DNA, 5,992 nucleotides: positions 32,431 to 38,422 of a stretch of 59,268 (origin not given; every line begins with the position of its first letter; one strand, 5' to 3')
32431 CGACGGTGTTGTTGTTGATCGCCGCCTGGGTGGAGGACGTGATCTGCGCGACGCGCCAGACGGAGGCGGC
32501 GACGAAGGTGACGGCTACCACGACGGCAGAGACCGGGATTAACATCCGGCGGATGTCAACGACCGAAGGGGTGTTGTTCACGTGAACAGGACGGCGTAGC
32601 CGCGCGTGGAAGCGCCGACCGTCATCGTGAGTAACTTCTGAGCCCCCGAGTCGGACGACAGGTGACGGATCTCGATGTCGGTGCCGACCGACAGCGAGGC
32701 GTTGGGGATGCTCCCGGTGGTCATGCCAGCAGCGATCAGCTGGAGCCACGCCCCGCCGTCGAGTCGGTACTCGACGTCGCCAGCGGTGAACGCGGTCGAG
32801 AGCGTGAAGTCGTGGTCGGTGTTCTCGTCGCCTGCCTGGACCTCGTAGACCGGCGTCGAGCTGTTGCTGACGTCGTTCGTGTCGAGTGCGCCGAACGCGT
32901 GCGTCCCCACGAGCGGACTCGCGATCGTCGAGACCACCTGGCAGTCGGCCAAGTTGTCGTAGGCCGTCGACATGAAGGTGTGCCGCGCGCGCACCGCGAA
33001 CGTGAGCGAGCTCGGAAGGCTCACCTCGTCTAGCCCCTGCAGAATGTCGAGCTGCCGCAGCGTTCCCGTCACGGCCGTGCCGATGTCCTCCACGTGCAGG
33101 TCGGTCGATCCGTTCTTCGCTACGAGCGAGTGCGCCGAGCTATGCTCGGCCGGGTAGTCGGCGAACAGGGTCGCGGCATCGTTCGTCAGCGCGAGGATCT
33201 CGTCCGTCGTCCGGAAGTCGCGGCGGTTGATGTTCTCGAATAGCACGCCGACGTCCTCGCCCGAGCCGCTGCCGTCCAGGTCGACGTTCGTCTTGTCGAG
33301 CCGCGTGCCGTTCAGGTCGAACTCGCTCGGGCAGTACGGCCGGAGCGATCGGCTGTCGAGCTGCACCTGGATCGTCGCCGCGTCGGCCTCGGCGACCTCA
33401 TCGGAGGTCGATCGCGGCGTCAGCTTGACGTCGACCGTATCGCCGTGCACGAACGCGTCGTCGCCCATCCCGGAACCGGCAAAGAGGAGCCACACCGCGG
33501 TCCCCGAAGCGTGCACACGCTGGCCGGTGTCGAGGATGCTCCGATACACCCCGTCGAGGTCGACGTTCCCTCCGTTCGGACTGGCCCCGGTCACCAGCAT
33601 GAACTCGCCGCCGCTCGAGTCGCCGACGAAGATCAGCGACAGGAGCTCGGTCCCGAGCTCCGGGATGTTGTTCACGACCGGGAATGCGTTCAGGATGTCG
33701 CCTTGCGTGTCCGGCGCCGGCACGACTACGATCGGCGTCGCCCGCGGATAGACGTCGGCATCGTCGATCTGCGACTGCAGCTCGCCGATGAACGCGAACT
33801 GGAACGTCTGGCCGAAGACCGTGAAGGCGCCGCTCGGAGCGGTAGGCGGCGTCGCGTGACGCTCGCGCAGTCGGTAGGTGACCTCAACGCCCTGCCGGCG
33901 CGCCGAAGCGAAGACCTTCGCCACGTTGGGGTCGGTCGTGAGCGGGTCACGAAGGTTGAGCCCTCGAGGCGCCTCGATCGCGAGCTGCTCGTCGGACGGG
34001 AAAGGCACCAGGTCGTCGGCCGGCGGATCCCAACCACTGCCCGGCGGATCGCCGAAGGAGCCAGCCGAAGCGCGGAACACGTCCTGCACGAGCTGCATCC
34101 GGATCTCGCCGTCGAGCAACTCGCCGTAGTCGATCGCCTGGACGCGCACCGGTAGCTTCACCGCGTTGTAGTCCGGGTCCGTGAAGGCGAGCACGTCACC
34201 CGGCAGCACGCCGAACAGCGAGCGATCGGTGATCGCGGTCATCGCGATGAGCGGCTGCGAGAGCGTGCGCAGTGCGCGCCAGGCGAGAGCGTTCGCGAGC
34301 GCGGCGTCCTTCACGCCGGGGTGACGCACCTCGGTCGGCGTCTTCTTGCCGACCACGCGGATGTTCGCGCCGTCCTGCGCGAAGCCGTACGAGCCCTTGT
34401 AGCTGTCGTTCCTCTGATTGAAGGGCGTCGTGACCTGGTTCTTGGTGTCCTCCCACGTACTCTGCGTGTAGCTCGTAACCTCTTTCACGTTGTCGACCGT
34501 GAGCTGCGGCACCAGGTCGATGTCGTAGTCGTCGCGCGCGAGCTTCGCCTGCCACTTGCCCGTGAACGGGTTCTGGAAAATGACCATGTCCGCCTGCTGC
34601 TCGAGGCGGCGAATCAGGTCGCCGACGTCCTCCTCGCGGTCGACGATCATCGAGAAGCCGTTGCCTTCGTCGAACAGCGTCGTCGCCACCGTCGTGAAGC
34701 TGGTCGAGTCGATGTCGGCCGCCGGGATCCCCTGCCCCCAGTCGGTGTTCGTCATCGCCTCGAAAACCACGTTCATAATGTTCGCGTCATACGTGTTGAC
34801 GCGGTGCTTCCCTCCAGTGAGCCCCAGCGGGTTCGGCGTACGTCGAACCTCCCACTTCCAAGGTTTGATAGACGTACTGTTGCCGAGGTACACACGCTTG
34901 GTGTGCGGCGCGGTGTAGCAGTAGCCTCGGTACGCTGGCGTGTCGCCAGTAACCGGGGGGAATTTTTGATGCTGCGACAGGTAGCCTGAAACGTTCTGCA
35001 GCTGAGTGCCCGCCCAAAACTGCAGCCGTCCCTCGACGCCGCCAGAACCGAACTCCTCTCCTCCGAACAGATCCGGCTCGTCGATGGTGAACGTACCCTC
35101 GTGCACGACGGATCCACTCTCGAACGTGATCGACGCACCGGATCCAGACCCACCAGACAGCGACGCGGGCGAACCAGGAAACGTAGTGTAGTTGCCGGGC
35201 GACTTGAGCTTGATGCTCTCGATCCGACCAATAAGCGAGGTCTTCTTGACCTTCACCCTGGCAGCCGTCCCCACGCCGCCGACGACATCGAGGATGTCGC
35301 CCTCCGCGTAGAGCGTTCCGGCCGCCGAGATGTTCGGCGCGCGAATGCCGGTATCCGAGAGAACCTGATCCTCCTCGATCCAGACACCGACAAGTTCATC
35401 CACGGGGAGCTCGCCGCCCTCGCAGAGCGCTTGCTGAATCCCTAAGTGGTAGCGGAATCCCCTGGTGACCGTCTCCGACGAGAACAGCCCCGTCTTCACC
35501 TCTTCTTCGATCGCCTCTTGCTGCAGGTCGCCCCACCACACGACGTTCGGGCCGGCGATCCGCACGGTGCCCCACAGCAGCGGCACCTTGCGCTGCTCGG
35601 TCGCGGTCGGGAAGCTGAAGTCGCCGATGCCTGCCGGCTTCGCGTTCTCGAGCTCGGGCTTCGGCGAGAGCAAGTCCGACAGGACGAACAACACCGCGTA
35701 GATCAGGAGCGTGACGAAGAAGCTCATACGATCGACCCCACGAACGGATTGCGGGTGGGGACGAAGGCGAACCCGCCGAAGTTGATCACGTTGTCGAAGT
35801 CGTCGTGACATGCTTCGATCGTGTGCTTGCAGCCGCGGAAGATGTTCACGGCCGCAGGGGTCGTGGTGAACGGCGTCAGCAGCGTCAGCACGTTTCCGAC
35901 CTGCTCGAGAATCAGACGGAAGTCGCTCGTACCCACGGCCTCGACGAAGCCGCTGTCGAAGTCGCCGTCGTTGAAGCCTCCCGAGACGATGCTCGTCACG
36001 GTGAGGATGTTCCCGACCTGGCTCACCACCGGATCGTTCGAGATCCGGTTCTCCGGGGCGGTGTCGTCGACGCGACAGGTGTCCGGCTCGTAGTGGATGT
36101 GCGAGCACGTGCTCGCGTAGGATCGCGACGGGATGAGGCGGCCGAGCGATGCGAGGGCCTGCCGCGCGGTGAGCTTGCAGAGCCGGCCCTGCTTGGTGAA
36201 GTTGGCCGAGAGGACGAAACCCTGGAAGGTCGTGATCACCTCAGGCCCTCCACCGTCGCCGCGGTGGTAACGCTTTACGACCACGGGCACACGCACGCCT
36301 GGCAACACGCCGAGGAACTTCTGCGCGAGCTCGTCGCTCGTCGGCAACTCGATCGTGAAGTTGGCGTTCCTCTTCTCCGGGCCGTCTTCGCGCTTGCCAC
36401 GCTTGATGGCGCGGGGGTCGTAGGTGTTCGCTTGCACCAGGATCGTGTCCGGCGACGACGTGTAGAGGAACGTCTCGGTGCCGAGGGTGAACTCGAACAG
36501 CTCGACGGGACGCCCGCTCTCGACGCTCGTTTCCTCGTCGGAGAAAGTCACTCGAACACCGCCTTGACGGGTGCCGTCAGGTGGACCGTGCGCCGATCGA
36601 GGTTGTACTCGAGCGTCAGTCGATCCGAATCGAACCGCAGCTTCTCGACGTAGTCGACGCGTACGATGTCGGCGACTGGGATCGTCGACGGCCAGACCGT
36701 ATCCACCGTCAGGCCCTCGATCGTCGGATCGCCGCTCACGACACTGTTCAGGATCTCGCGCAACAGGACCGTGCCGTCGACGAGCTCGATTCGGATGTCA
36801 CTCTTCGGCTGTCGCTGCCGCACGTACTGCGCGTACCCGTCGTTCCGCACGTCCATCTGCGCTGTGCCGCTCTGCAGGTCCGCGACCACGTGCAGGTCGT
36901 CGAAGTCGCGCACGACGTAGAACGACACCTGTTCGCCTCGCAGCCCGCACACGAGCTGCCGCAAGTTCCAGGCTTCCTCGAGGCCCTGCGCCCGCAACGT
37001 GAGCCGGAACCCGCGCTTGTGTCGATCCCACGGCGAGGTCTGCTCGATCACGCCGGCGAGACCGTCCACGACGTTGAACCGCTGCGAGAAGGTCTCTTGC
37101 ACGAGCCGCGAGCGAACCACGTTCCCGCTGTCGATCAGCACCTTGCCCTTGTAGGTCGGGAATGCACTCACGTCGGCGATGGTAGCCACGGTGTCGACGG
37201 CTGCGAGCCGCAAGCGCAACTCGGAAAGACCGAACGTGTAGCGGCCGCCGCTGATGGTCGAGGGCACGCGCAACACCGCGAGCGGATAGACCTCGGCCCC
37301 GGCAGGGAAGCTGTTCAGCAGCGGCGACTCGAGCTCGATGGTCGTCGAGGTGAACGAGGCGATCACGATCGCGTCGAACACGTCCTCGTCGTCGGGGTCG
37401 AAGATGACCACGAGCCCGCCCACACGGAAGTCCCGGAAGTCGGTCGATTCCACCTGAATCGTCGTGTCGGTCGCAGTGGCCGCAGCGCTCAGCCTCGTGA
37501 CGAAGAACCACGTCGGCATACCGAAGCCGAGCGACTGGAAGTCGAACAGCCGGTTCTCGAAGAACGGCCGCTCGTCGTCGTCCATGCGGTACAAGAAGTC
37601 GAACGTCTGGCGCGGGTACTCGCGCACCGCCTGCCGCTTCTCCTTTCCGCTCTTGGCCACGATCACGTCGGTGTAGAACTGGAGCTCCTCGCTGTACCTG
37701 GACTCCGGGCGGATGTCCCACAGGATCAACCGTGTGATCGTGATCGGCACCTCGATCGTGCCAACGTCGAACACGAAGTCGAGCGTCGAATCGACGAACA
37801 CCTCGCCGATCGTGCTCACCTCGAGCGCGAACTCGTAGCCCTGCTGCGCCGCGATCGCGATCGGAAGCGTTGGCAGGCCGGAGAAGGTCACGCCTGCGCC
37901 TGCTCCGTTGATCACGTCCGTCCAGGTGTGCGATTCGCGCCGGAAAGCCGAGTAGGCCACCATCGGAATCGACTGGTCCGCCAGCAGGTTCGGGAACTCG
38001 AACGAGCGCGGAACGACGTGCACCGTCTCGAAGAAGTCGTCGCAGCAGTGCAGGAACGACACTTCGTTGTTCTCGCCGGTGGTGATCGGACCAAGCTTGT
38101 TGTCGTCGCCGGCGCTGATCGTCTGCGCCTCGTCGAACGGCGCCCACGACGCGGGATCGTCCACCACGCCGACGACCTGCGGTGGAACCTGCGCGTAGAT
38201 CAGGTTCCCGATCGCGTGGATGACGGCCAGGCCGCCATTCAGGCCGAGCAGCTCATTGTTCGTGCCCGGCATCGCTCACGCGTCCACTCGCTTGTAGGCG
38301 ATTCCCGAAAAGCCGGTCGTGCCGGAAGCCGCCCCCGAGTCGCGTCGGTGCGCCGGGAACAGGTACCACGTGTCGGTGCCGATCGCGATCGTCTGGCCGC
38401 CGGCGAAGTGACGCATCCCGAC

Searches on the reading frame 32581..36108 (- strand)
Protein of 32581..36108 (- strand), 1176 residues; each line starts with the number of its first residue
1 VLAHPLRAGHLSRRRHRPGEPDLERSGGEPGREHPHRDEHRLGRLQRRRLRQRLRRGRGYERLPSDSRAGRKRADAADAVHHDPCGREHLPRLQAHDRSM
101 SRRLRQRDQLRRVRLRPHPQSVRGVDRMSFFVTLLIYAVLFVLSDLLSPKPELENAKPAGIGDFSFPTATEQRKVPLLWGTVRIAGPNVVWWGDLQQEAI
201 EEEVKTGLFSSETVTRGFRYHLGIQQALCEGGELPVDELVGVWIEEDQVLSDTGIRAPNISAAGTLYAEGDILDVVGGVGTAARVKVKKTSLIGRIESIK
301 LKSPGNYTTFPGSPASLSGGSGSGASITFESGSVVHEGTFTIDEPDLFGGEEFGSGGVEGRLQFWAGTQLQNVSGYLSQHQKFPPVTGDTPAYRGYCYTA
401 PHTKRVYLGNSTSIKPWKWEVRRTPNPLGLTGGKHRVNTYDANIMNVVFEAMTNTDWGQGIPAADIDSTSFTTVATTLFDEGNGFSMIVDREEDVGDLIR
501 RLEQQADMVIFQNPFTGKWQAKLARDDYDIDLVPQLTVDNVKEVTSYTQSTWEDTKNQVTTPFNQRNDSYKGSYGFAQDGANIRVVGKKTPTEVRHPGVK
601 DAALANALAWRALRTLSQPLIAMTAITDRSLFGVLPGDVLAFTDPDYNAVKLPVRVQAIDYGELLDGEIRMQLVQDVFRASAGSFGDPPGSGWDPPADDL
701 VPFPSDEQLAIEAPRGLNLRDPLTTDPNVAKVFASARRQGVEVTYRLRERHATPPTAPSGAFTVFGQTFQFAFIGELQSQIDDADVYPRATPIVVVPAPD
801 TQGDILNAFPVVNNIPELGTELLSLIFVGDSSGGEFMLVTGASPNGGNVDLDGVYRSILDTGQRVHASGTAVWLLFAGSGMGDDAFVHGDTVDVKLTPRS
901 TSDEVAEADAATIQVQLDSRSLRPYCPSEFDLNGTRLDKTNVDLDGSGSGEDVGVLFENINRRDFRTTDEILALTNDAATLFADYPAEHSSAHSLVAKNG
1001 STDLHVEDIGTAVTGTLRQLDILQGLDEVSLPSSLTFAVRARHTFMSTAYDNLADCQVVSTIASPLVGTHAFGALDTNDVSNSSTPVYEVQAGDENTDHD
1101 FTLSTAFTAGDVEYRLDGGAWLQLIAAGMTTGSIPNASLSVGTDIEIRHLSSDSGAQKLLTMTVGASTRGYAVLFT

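Call 13: search_protein_families(library=pfam, proteins=[window:32581-36108:-], max_evalue=0.001)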
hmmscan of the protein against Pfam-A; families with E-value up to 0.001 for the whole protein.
window:32581-36108:- (1176 aa): 1 family
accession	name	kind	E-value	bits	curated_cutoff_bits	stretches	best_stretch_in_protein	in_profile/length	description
PF13550.12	Phage-tail_3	-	6e-10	39.7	23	1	493-660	4-163/164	Putative phage tail protein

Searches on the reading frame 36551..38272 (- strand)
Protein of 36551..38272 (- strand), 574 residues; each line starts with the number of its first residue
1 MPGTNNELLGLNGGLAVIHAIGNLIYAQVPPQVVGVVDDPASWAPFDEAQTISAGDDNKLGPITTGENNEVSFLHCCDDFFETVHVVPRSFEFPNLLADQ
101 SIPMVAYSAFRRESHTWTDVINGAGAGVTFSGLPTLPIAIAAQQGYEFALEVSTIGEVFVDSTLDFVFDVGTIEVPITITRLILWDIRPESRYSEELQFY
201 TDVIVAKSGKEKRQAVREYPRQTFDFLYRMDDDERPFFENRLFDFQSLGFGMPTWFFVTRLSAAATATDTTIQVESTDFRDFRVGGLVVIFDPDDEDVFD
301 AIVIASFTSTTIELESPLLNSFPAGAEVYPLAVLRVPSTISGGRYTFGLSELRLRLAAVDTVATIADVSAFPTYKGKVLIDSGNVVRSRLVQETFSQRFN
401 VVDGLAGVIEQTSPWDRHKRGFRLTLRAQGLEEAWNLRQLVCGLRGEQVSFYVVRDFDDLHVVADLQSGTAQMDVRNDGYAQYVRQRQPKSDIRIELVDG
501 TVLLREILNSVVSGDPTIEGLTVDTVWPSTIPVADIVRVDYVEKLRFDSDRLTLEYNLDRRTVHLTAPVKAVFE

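Call 13: search_protein_families(library=pfam, proteins=[window:36551-38272:-], max_evalue=0.001)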
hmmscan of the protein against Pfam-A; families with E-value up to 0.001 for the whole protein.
window:36551-38272:- (574 aa): 0 families

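Call 67: search_protein_families(library=phrogs, proteins=[window:36551-38272:-], max_evalue=0.001)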
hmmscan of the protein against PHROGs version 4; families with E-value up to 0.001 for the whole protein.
window:36551-38272:- (574 aa): 2 families
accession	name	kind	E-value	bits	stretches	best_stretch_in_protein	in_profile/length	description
phrog_1082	-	tail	9.2e-106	355.8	1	72-562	397-884/1061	tail assembly protein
phrog_37552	-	tail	5.2e-07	30.7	1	411-556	33-171/189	tail protein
